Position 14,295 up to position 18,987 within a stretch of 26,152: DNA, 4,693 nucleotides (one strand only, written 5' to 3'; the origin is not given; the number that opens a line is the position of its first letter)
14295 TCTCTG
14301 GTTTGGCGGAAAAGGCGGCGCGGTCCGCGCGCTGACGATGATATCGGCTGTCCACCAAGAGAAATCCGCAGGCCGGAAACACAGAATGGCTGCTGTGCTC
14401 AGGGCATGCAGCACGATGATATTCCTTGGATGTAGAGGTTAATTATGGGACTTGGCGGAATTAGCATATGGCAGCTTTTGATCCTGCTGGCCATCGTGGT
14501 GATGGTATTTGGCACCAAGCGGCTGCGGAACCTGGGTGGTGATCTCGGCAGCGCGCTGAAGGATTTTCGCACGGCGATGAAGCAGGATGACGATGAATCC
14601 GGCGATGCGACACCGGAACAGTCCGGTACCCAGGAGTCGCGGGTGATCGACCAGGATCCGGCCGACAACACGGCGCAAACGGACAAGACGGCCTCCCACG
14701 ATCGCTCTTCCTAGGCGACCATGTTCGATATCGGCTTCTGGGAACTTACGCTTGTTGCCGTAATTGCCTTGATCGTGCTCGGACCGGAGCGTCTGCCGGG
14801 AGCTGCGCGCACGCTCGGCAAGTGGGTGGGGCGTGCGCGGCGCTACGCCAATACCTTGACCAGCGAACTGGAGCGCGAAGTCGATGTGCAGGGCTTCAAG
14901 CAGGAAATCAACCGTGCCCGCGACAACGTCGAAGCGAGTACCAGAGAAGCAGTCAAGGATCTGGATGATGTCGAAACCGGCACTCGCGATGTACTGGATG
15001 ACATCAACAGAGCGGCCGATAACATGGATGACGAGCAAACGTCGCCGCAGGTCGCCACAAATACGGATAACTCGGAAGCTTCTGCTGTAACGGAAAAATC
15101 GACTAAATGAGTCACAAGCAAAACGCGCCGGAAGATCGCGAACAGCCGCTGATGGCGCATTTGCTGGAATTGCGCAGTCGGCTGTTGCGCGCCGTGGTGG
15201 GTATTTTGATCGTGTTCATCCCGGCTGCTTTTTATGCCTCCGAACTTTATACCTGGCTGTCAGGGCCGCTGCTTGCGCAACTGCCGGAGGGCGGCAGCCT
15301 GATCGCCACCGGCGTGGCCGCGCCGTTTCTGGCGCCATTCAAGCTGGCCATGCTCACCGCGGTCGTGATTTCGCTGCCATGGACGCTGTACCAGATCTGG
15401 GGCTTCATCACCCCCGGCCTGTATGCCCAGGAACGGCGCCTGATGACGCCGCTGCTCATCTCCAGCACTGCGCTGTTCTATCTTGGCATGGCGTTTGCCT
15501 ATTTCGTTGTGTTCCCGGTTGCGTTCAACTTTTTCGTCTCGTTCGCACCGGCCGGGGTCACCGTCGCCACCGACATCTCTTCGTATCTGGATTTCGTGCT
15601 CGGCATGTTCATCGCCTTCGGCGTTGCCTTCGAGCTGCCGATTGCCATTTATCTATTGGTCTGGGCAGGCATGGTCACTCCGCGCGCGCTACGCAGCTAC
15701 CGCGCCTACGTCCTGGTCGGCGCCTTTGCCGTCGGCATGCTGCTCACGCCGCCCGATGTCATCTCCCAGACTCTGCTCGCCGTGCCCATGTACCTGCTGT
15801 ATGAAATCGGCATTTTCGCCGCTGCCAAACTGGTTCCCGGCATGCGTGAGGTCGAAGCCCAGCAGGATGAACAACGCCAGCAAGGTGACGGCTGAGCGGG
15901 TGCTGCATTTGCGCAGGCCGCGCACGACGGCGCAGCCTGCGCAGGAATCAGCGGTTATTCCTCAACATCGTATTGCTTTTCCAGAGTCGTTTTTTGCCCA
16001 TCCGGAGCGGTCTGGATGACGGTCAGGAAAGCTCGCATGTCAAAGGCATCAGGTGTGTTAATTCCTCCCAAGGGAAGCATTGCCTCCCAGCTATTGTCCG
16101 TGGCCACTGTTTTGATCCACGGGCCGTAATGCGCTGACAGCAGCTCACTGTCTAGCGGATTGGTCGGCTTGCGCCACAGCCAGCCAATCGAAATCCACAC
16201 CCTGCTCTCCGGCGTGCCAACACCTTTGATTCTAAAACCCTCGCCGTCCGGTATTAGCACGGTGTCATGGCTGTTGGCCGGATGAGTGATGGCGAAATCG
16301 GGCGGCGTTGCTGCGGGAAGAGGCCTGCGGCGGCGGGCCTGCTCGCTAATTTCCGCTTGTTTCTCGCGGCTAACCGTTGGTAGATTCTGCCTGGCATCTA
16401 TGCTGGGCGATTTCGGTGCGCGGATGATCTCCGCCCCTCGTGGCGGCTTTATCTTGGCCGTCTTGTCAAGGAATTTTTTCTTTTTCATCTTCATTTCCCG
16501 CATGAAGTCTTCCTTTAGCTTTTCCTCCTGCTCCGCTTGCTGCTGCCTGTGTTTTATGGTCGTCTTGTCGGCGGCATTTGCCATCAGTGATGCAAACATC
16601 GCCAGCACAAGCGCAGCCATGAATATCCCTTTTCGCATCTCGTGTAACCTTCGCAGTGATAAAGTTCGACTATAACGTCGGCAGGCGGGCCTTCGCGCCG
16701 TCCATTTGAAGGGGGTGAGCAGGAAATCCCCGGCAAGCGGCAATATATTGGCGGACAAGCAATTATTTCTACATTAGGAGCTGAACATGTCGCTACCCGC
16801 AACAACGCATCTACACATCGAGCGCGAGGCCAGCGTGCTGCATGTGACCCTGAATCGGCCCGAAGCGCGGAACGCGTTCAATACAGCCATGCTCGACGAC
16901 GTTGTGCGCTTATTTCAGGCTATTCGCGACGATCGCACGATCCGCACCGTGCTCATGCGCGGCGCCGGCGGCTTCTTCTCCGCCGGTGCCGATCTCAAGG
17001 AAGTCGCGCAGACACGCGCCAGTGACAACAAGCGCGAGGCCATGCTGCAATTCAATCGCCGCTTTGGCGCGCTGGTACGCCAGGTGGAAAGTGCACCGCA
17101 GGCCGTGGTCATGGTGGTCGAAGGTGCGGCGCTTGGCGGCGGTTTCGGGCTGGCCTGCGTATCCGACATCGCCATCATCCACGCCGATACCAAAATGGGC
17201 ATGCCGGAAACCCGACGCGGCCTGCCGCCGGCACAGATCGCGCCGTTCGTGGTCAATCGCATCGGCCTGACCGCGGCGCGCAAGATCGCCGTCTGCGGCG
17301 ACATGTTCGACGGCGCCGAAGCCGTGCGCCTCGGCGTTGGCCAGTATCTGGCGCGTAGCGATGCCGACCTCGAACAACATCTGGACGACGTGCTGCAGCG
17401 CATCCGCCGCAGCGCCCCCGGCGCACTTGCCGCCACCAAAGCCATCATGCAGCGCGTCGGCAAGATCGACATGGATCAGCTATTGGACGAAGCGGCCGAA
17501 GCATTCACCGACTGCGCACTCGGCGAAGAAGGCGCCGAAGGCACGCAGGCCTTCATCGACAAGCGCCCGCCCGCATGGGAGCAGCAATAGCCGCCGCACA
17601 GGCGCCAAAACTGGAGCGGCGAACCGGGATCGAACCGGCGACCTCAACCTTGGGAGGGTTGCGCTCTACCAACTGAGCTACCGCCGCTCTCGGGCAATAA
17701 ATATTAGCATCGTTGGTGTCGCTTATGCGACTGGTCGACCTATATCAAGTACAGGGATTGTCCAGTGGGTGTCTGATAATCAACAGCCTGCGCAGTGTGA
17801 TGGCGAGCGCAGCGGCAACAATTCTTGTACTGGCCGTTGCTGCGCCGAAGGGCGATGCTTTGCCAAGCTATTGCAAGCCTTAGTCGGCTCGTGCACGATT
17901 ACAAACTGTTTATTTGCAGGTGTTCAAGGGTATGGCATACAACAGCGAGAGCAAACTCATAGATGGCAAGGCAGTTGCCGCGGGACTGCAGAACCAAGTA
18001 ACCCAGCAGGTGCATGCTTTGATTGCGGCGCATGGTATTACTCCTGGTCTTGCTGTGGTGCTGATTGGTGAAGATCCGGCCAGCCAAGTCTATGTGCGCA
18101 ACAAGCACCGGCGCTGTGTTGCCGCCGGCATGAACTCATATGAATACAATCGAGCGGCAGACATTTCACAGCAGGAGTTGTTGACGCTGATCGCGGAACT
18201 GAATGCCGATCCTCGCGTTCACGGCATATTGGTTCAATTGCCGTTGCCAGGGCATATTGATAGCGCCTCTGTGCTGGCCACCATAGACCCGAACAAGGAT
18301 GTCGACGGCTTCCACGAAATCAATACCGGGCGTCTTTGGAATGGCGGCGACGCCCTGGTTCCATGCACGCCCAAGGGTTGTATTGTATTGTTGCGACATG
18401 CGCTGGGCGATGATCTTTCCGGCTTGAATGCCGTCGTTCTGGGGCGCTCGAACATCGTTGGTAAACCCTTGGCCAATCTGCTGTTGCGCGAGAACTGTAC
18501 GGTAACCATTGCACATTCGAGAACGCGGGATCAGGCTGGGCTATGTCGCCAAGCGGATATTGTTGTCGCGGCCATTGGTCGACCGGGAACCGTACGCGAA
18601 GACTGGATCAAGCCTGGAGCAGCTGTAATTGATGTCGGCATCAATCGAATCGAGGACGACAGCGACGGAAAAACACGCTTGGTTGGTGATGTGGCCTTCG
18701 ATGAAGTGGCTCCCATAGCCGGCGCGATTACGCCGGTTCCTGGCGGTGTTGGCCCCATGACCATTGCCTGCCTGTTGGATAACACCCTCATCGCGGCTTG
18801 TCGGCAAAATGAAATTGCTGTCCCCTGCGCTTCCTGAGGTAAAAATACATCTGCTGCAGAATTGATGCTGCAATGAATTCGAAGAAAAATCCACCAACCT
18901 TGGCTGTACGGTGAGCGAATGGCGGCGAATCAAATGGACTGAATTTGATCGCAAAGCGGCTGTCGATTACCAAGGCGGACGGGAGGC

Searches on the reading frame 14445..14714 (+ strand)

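Call 4: search_protein_families(library=ncbifam, proteins=[window:14445-14714:+])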
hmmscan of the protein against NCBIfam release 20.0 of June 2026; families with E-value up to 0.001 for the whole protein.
window:14445-14714:+ (89 aa): 15 families
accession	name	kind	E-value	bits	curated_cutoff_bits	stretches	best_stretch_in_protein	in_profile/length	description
NF002813.0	PRK02958.1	equivalog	5.1e-23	81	83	1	3-74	1-69/73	Sec-independent protein translocase subunit TatA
NF003396.0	PRK04598.1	equivalog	8.9e-22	77.3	121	1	3-81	1-78/81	Sec-independent protein translocase subunit TatA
NF002500.0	PRK01833.1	equivalog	3.1e-21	75.5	115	1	3-65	1-61/74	Sec-independent protein translocase subunit TatA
NF002922.0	PRK03554.1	equivalog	5.4e-20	71.7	125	1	3-87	1-86/89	Sec-independent protein translocase subunit TatA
NF002960.0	PRK03625.1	equivalog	2e-19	69.6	92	1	3-53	1-51/67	twin-arginine translocase subunit TatE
TIGR01411.1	tatAE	subfamily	4.5e-19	67.8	53.9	1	5-51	1-47/47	twin-arginine translocase TatA/TatE family subunit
NF002448.0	PRK01614.1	equivalog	2.8e-18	66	83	1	4-79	2-77/85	Sec-independent protein translocase subunit TatA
NF003393.0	PRK04561.1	equivalog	4.5e-18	64.9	104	1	3-76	1-73/75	twin arginine translocase protein A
NF001681.0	PRK00442.1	equivalog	1.3e-16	61.1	102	1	6-79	3-77/92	twin-arginine translocase TatA/TatE family subunit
NF001940.0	PRK00720.1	equivalog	4.1e-13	49.2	83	1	3-83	1-75/78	twin-arginine translocase TatA/TatE family subunit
NF011429.0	PRK14857.1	equivalog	1.2e-09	38.5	77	1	1-85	1-86/91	TatA/E family twin arginine-targeting protein translocase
NF001854.0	PRK00575.1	equivalog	3e-09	37.4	72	1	3-83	1-82/94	Sec-independent protein translocase subunit TatA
NF002402.0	PRK01470.1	equivalog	4.1e-09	35.9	71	1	5-52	2-49/53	twin arginine translocase protein A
NF047942.1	TatA_Rickett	exception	4.9e-09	35.7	90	1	5-48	2-45/45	twin-arginine translocase TatA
NF011430.0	PRK14861.1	subfamily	1.3e-07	31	62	1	4-52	3-53/61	twin arginine translocase protein A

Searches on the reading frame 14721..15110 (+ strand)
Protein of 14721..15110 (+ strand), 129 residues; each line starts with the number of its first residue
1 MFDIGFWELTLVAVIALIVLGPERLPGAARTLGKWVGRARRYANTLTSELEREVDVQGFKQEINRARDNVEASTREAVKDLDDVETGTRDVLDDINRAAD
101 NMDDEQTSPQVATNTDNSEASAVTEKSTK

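Call 4: search_protein_families(library=ncbifam, proteins=[window:14721-15110:+])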
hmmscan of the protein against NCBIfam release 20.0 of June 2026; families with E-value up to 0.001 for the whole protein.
window:14721-15110:+ (129 aa): 12 families
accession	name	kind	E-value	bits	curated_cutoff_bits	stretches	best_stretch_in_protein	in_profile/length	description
NF003400.0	PRK04654.1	equivalog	1.5e-24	87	211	1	1-101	1-101/214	sec-independent translocase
TIGR01410.1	tatB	equivalog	1.9e-24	86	56.5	1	2-79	1-78/80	Sec-independent protein translocase protein TatB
NF011429.0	PRK14857.1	equivalog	2.6e-12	47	77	1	1-76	3-75/91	TatA/E family twin arginine-targeting protein translocase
NF002377.0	PRK01371.1-4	equivalog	2.7e-12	47.1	96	1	1-56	1-56/119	sec-independent translocase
NF011430.0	PRK14861.1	subfamily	2.3e-08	33.4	62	1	2-53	3-54/61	twin arginine translocase protein A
NF002375.0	PRK01371.1-2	equivalog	2.1e-07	31.2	137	1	1-118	1-121/137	sec-independent translocase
NF001212.0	PRK00182.1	equivalog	5.8e-07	30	195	1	3-126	4-131/165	Sec-independent protein translocase subunit TatB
NF002376.0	PRK01371.1-3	equivalog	2.6e-06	27.8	181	1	4-54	5-55/179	Sec-independent protein translocase protein TatB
TIGR01411.1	tatAE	subfamily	3.7e-06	26.4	53.9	1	4-36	2-34/47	twin-arginine translocase TatA/TatE family subunit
NF002374.0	PRK01371.1-1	equivalog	1.8e-05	25.2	162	1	2-121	3-120/152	sec-independent translocase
NF001854.0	PRK00575.1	equivalog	9.9e-05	23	72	0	3-46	3-46/94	Sec-independent protein translocase subunit TatA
NF047941.1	TatB_Rickett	equivalog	0.00015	21.9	75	1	1-34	1-34/84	Sec-independent protein translocase subunit TatB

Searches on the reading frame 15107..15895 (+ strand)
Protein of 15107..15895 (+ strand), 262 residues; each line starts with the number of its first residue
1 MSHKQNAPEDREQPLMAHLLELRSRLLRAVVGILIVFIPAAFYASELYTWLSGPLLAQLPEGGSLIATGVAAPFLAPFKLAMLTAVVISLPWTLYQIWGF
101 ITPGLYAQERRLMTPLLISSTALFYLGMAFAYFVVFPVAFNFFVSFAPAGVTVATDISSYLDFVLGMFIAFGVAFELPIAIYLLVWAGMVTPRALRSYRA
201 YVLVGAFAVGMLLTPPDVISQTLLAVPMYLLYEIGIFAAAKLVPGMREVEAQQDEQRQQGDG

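Call 4: search_protein_families(library=ncbifam, proteins=[window:15107-15895:+])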
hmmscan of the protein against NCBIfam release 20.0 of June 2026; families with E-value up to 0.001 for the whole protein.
window:15107-15895:+ (262 aa): 3 families
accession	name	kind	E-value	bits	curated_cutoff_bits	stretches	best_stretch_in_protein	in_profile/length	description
NF008174.0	PRK10921.1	equivalog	4.3e-104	347.6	432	1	10-258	4-252/258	Sec-independent protein translocase subunit TatC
TIGR00945.1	tatC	equivalog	1.5e-68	230.9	132.7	1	15-232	1-215/215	twin-arginine translocase subunit TatC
TIGR01912.1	TatC-Arch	equivalog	2.7e-43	148.3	192.6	1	17-242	4-232/234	Sec-independent protein translocase TatC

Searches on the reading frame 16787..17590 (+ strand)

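Call 4: search_protein_families(library=ncbifam, proteins=[window:16787-17590:+])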
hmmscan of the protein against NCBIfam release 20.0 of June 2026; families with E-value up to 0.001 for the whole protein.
window:16787-17590:+ (267 aa): 72 families (the best 25 are shown)
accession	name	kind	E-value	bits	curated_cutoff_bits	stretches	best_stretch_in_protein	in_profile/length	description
NF005675.0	PRK07468.1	equivalog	1.2e-51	176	350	1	14-266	12-261/262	crotonase/enoyl-CoA hydratase family protein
NF004227.0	PRK05674.1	equivalog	2.5e-48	165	426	1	17-267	16-264/271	gamma-carboxygeranoyl-CoA hydratase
NF051848.1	EnCoAHydtEchA19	equivalog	9e-45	153.2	400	1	8-266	1-257/258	enoyl-CoA hydratase EchA19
NF005879.0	PRK07827.1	equivalog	4.8e-43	147.3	283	1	5-265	5-260/261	enoyl-CoA hydratase family protein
NF004781.0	PRK06127.1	subfamily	4.7e-40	137.9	291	1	6-264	10-266/269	enoyl-CoA hydratase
NF005803.0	PRK07658.1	equivalog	1.2e-39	136.3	313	1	8-266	3-256/257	enoyl-CoA hydratase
NF004796.0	PRK06144.1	subfamily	4e-38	131.4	272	1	5-265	6-260/262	enoyl-CoA hydratase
NF006100.0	PRK08252.1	subfamily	9.6e-38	130.2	282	1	7-265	3-252/254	crotonase/enoyl-CoA hydratase family protein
NF006566.0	PRK09076.1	subfamily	6e-37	127.7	286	1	6-266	4-259/260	enoyl-CoA hydratase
NF004475.0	PRK05809.1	subfamily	8.3e-37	127.1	394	1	9-265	6-258/260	short-chain-enoyl-CoA hydratase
NF046063.1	oxepin_alt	equivalog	1.1e-36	126.6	300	1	9-262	2-253/254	oxepin-CoA hydrolase, alternative type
NF006008.0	PRK08139.1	equivalog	5.3e-36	124.5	313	1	7-266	11-265/266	enoyl-CoA hydratase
NF005864.0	PRK07799.1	equivalog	2e-35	122.3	316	1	6-266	7-265/266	crotonase/enoyl-CoA hydratase family protein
NF005700.0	PRK07511.1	subfamily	5.2e-35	121.3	274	1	7-265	3-259/260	enoyl-CoA hydratase family protein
NF005699.0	PRK07509.1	equivalog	5.4e-35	121.3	249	1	7-263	4-260/267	crotonase/enoyl-CoA hydratase family protein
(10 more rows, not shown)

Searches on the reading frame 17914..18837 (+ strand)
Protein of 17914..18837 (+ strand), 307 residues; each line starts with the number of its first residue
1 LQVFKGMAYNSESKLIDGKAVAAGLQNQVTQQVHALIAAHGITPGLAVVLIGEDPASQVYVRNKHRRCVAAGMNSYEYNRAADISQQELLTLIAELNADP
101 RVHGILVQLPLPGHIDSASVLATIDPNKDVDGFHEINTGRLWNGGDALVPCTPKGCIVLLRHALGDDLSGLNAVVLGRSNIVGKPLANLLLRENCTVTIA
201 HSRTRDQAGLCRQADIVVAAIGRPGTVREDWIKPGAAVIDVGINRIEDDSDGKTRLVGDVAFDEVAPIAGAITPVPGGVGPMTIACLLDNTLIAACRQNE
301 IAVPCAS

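Call 4: search_protein_families(library=ncbifam, proteins=[window:17914-18837:+])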
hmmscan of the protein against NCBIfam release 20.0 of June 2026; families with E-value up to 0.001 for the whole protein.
window:17914-18837:+ (307 aa): 30 families (the best 25 are shown)
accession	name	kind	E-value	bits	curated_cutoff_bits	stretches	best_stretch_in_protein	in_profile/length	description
NF010785.0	PRK14188.1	subfamily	1.7e-141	470.4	396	1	13-304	3-295/297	bifunctional methylenetetrahydrofolate dehydrogenase/methenyltetrahydrofolate cyclohydrolase FolD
NF010790.0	PRK14194.1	equivalog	7e-118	393.2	508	1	13-300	4-287/301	bifunctional methylenetetrahydrofolate dehydrogenase/methenyltetrahydrofolate cyclohydrolase FolD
NF010784.0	PRK14187.1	equivalog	2.9e-113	377.9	486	1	13-301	3-290/300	bifunctional methylenetetrahydrofolate dehydrogenase/methenyltetrahydrofolate cyclohydrolase FolD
NF010776.0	PRK14179.1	equivalog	1.2e-111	372.4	445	1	14-299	3-282/284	bifunctional methylenetetrahydrofolate dehydrogenase/methenyltetrahydrofolate cyclohydrolase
NF010786.0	PRK14189.1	subfamily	2e-108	361.9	421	1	13-300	3-283/285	bifunctional methylenetetrahydrofolate dehydrogenase/methenyltetrahydrofolate cyclohydrolase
NF010783.0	PRK14186.1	equivalog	4.5e-106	354.3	333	1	13-301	2-288/297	bifunctional methylenetetrahydrofolate dehydrogenase/methenyltetrahydrofolate cyclohydrolase FolD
NF008058.0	PRK10792.1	equivalog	5.4e-106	353.7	355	1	13-298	3-282/285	bifunctional methylenetetrahydrofolate dehydrogenase/methenyltetrahydrofolate cyclohydrolase FolD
NF010770.0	PRK14173.1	equivalog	5.8e-106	353.9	411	1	14-300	4-283/287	bifunctional 5,10-methylene-tetrahydrofolate dehydrogenase/ 5,10-methylene-tetrahydrofolate cyclohydrolase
NF010787.0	PRK14191.1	equivalog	3.5e-105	351.2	423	1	14-299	2-281/285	bifunctional methylenetetrahydrofolate dehydrogenase/methenyltetrahydrofolate cyclohydrolase FolD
NF010781.0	PRK14184.1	equivalog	6.4e-101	337.2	438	1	14-294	2-279/286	bifunctional 5,10-methylene-tetrahydrofolate dehydrogenase/ 5,10-methylene-tetrahydrofolate cyclohydrolase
NF010771.0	PRK14174.1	equivalog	5.7e-98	327.7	530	1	15-299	3-293/295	bifunctional 5,10-methylene-tetrahydrofolate dehydrogenase/ 5,10-methylene-tetrahydrofolate cyclohydrolase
NF010780.0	PRK14183.1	equivalog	1.1e-95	320.2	480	1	14-297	2-279/283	bifunctional 5,10-methylene-tetrahydrofolate dehydrogenase/ 5,10-methylene-tetrahydrofolate cyclohydrolase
NF010764.0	PRK14167.1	subfamily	1.5e-95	319.8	477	1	13-303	2-294/297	bifunctional 5,10-methylene-tetrahydrofolate dehydrogenase/ 5,10-methylene-tetrahydrofolate cyclohydrolase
NF010766.0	PRK14169.1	equivalog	2.7e-95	319.1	450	1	14-297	3-279/283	bifunctional methylenetetrahydrofolate dehydrogenase/methenyltetrahydrofolate cyclohydrolase FolD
NF010767.0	PRK14170.1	equivalog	2.3e-93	312.3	559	1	14-297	3-279/284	bifunctional methylenetetrahydrofolate dehydrogenase/methenyltetrahydrofolate cyclohydrolase FolD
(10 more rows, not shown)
